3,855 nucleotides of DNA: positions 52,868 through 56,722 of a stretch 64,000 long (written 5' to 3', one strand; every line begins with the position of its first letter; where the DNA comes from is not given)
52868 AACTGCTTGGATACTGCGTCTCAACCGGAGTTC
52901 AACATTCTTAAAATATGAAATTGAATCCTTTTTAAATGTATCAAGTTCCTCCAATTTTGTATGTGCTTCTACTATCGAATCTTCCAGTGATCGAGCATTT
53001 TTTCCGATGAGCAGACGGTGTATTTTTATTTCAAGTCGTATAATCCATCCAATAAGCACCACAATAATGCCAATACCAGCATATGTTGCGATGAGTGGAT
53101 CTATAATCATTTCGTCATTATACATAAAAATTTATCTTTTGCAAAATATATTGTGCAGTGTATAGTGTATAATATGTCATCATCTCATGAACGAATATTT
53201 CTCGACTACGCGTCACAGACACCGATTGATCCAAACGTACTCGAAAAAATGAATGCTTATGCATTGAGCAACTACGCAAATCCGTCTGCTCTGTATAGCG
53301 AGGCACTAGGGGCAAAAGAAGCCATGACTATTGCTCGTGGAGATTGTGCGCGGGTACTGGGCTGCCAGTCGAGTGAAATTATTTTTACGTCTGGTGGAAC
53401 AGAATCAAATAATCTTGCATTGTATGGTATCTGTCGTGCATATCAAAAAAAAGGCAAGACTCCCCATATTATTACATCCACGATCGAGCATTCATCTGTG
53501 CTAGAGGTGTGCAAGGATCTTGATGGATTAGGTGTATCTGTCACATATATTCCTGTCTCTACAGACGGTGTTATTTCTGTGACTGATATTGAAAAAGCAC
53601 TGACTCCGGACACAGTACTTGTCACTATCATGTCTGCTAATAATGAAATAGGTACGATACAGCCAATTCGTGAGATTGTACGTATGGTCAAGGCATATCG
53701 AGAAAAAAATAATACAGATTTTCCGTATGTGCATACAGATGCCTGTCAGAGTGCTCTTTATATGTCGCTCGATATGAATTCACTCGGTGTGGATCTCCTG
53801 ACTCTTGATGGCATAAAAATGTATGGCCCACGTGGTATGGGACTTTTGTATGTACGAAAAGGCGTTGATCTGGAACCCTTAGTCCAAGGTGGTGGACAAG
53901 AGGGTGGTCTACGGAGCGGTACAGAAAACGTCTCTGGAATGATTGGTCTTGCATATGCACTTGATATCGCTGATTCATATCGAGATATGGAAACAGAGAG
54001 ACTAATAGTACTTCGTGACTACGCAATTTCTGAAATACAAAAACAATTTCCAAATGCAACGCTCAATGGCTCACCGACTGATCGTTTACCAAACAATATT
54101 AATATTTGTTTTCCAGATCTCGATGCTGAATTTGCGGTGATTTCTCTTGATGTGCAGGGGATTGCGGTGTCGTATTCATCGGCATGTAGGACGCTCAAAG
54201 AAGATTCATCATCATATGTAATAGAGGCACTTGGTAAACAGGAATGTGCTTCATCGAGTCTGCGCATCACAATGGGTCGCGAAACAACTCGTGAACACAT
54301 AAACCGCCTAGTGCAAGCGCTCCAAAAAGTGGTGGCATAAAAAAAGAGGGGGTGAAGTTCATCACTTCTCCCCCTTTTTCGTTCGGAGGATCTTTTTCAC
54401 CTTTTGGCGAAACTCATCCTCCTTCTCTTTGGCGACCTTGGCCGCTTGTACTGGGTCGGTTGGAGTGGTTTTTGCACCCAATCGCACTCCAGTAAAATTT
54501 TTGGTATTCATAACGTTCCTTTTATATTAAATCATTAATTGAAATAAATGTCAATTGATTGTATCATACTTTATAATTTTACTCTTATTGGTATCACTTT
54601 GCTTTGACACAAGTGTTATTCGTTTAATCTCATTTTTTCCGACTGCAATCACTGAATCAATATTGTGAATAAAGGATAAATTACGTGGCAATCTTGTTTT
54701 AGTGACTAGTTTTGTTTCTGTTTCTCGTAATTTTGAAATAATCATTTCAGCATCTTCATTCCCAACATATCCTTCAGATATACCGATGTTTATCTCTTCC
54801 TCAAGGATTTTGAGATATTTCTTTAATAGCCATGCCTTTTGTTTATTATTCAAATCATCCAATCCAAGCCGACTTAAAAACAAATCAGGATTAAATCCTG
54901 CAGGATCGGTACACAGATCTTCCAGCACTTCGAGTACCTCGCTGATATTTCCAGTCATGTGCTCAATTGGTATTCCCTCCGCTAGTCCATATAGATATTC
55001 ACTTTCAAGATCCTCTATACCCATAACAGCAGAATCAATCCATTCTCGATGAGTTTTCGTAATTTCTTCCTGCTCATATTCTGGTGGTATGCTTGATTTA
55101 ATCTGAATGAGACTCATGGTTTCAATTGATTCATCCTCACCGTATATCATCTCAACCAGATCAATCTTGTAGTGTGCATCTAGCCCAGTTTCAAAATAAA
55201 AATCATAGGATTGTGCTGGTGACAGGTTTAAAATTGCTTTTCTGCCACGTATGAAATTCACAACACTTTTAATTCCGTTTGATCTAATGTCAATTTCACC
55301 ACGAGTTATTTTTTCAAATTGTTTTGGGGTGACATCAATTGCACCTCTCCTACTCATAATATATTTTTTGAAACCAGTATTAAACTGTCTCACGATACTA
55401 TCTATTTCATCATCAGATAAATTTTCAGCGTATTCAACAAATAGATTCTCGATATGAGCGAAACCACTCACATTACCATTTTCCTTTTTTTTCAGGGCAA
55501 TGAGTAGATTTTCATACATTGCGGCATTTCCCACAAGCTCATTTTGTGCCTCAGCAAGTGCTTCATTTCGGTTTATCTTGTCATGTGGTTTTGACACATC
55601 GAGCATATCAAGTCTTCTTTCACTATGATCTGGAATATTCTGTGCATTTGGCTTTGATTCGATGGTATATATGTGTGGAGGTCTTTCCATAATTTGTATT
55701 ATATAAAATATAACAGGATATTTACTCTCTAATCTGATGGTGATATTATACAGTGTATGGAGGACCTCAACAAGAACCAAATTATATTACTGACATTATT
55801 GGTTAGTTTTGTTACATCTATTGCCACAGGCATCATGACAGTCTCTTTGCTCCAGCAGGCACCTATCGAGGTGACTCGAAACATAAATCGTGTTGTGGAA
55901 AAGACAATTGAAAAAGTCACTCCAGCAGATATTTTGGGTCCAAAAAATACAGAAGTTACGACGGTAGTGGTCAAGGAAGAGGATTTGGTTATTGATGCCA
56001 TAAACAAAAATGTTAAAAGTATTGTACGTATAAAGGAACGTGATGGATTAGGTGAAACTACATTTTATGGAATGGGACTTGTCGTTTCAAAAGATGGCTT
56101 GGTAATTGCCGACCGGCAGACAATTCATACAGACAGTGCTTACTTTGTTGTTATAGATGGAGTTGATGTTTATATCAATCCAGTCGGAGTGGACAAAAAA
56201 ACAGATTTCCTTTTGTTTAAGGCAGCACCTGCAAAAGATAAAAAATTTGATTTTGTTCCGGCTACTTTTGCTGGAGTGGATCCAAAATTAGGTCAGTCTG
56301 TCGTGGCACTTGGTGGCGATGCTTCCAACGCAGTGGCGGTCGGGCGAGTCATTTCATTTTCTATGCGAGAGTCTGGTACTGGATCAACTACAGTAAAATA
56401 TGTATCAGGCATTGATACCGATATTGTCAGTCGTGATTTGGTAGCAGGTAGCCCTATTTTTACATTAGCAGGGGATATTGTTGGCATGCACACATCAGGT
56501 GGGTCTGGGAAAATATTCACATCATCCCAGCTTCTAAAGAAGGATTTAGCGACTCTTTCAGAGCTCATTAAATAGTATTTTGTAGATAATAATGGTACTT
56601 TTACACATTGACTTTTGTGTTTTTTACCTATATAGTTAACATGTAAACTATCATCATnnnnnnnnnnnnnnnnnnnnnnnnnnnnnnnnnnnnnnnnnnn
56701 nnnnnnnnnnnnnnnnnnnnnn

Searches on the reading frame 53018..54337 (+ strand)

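Call 53: search_protein_families(library=pfam, proteins=[window:53018-54337:+], max_evalue=0.001)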
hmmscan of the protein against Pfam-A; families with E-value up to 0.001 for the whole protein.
window:53018-54337:+ (440 aa): 3 families
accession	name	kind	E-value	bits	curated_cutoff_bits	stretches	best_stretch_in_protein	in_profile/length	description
PF00266.25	Aminotran_5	-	9.5e-64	216.1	21.5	1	60-431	1-371/371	Aminotransferase class-V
PF00155.27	Aminotran_1_2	-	1.8e-05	24.5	19.7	0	118-231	66-179/361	Aminotransferase class I and II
PF01212.27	Beta_elim_lyase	-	0.00021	21.2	27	1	119-243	48-170/288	Beta-eliminating lyase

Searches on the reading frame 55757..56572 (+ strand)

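Call 53: search_protein_families(library=pfam, proteins=[window:55757-56572:+], max_evalue=0.001)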
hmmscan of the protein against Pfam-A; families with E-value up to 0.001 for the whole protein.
window:55757-56572:+ (272 aa): 1 family
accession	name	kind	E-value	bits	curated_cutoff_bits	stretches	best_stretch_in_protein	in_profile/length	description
PF13365.12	Trypsin_2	-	1e-05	26.8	27.6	1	105-244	1-144/144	Trypsin-like peptidase domain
